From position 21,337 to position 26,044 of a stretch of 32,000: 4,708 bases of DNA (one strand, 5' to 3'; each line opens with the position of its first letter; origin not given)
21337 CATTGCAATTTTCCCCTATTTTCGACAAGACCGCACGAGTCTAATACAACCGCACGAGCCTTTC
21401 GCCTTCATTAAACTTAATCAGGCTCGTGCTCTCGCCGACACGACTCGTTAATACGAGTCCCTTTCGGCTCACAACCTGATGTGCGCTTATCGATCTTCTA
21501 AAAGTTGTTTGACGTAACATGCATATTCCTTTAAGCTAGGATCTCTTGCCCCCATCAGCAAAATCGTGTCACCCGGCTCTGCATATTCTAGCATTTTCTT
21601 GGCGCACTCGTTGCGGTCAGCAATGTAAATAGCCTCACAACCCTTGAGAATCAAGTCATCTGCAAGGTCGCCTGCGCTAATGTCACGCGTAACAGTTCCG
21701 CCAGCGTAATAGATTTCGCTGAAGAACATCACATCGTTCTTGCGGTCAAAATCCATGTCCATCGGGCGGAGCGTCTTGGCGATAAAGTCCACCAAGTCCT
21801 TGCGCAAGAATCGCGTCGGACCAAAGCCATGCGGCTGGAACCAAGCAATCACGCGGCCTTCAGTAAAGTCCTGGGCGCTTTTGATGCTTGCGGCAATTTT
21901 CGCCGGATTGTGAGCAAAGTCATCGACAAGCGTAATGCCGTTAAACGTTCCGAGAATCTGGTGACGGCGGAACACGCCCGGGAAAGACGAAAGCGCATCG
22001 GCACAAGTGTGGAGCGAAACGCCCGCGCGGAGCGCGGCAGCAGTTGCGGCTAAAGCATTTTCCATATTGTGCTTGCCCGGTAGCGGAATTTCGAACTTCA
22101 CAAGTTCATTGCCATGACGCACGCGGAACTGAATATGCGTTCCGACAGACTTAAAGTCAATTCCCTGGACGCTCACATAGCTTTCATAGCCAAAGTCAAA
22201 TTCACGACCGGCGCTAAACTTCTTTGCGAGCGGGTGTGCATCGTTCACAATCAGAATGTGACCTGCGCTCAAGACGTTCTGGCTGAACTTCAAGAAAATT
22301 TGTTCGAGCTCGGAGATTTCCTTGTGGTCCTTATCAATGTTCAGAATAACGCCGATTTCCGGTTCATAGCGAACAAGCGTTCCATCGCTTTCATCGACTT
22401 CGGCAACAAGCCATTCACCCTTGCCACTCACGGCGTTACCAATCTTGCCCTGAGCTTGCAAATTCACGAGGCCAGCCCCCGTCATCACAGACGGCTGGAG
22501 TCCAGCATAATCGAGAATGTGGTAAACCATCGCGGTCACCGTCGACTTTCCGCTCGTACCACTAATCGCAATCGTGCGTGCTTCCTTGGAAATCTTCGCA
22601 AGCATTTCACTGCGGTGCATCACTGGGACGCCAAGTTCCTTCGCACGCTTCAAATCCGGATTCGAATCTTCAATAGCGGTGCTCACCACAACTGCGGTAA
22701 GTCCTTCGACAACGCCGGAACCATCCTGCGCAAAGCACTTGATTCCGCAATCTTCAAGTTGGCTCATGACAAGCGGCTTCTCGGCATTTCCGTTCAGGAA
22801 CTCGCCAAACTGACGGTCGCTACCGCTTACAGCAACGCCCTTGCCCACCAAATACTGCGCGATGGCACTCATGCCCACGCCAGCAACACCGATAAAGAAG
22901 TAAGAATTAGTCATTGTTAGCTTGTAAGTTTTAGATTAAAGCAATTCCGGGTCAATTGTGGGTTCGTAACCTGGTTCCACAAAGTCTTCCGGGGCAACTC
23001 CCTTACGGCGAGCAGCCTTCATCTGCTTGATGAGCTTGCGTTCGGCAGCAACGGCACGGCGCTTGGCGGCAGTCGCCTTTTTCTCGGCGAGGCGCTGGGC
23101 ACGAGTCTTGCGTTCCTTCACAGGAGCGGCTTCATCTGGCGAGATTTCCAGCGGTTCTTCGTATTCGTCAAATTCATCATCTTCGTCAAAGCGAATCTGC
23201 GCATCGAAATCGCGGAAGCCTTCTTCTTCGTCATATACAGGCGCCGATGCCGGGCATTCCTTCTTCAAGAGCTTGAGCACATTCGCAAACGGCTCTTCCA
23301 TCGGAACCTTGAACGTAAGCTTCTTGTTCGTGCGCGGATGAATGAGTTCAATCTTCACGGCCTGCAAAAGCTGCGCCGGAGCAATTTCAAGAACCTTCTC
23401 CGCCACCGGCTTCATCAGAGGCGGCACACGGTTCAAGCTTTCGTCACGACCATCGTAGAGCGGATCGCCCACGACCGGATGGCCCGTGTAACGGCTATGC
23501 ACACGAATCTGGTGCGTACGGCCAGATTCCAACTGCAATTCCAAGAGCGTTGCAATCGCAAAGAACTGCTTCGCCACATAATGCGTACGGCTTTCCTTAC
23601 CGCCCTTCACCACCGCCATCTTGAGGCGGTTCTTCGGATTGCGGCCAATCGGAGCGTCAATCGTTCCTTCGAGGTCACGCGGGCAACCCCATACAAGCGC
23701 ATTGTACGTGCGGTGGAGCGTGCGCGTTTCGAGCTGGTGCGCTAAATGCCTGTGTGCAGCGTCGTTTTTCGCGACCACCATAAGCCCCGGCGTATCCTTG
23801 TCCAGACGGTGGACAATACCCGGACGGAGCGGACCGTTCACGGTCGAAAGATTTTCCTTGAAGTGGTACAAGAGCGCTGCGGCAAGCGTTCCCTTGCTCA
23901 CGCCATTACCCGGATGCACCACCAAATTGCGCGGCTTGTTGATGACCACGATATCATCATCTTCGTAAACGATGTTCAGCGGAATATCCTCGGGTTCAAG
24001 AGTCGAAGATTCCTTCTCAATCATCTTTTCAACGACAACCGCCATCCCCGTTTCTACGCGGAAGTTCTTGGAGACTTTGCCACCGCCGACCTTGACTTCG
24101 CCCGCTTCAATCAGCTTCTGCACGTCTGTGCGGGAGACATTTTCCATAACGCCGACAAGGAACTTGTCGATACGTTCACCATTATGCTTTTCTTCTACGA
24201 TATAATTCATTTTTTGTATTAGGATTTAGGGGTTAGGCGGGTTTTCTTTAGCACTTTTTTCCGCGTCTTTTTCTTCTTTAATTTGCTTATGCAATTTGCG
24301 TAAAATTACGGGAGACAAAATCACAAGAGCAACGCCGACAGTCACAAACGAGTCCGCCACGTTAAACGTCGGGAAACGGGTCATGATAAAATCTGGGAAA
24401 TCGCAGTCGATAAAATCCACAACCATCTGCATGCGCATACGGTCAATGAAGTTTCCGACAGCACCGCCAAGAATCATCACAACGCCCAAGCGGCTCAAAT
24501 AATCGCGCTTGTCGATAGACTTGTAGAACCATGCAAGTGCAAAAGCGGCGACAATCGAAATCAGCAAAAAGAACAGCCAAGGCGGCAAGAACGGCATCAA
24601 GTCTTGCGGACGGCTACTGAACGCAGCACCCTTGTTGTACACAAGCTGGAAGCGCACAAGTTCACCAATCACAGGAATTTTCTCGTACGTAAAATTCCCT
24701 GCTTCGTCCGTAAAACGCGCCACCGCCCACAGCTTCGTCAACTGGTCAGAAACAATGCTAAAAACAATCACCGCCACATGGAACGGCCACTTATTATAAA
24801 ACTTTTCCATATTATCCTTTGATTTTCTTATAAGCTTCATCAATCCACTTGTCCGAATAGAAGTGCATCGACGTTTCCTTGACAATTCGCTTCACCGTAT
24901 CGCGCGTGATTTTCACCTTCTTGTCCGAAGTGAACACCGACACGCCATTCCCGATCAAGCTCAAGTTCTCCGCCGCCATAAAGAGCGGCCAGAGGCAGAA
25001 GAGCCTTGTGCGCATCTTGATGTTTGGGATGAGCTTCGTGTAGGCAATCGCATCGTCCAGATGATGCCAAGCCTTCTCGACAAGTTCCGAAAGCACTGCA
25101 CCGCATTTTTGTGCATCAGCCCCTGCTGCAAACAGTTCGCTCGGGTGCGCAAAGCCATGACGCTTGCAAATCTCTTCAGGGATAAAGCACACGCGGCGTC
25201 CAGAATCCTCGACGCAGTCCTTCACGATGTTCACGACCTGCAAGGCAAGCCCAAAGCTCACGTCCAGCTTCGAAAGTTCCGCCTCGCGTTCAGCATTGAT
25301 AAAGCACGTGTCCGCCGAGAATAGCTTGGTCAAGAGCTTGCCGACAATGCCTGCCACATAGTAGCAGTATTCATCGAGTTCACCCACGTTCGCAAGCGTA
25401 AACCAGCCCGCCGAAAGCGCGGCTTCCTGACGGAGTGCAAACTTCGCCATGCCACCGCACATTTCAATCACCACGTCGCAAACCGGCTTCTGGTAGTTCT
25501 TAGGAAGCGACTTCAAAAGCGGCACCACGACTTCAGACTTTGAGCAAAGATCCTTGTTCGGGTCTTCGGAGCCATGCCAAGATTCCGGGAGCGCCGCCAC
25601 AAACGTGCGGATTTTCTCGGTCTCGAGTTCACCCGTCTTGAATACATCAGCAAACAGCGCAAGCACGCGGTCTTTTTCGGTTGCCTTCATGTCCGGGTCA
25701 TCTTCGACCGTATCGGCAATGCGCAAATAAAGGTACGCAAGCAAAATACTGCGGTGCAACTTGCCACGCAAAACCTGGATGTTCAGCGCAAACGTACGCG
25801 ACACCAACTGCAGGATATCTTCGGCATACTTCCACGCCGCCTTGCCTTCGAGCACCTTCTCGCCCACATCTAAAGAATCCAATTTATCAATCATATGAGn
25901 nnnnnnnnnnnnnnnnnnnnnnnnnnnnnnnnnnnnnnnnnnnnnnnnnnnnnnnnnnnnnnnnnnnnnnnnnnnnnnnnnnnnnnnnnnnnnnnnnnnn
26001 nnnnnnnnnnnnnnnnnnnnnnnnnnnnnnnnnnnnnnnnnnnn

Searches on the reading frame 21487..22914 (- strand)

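Call 15: search_protein_families(library=pfam, proteins=[window:21487-22914:-])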
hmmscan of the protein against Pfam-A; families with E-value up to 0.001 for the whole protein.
window:21487-22914:- (475 aa): 3 families
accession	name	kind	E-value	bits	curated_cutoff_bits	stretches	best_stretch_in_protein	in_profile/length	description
PF08245.18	Mur_ligase_M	-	1.5e-19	71.2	24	1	117-294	1-200/200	Mur ligase middle domain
PF02875.26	Mur_ligase_C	-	2.8e-16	60.9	28.4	1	316-457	1-127/127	Mur ligase, glutamate ligase domain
PF01225.30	Mur_ligase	-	3.3e-15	56.6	21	1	7-111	4-93/95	Mur ligase family, catalytic domain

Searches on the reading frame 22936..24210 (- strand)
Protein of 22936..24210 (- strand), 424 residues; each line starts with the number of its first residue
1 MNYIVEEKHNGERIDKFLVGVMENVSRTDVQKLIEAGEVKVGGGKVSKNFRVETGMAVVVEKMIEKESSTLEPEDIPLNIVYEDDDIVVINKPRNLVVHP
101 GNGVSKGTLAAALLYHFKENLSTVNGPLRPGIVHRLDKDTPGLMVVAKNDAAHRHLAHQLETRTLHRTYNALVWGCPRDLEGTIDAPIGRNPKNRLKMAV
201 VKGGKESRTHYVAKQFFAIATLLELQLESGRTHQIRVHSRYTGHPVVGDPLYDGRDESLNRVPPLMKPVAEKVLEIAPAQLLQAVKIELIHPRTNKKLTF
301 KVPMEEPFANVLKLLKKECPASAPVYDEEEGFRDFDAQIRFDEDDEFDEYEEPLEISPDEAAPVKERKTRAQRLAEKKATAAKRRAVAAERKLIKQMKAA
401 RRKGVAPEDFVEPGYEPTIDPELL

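Call 15: search_protein_families(library=pfam, proteins=[window:22936-24210:-])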
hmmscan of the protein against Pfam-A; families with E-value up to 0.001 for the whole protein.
window:22936-24210:- (424 aa): 2 families
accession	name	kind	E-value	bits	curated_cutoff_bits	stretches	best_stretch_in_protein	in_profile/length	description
PF00849.27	PseudoU_synth_2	-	6.4e-30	104.8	26.8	1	86-239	1-150/152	RNA pseudouridylate synthase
PF01479.30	S4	-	1.3e-07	31.7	22.8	1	12-57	1-47/48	S4 domain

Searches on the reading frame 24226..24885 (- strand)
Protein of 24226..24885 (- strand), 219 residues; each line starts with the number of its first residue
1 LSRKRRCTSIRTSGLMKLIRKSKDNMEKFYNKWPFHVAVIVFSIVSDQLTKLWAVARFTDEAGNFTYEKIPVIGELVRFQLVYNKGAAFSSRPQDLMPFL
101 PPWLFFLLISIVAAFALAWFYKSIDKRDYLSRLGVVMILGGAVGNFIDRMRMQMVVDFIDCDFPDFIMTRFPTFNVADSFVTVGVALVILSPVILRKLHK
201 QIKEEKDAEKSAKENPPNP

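Call 15: search_protein_families(library=pfam, proteins=[window:24226-24885:-])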
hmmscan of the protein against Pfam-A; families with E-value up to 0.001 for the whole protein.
window:24226-24885:- (219 aa): 1 family
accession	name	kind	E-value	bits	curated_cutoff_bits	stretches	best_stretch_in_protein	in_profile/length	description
PF01252.23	Peptidase_A8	-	4.6e-36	124.6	25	1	40-191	2-139/142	Signal peptidase (SPase) II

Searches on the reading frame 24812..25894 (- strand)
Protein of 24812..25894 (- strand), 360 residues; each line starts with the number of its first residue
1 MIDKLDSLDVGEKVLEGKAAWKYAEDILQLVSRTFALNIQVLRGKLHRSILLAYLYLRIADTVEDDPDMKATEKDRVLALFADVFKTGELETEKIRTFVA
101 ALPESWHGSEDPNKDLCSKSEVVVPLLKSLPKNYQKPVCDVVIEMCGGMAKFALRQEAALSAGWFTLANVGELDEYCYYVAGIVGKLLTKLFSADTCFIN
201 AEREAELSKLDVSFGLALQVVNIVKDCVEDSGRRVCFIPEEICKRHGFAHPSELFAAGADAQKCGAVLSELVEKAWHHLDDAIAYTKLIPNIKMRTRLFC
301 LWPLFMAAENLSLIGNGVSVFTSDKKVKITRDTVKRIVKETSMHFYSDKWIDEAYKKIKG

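Call 15: search_protein_families(library=pfam, proteins=[window:24812-25894:-])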
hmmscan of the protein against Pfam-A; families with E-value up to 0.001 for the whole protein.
window:24812-25894:- (360 aa): 1 family
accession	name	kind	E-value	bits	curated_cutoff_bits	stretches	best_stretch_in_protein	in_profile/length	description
PF00494.24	SQS_PSY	-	5.5e-42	144.7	26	1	30-330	3-260/263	Squalene/phytoene synthase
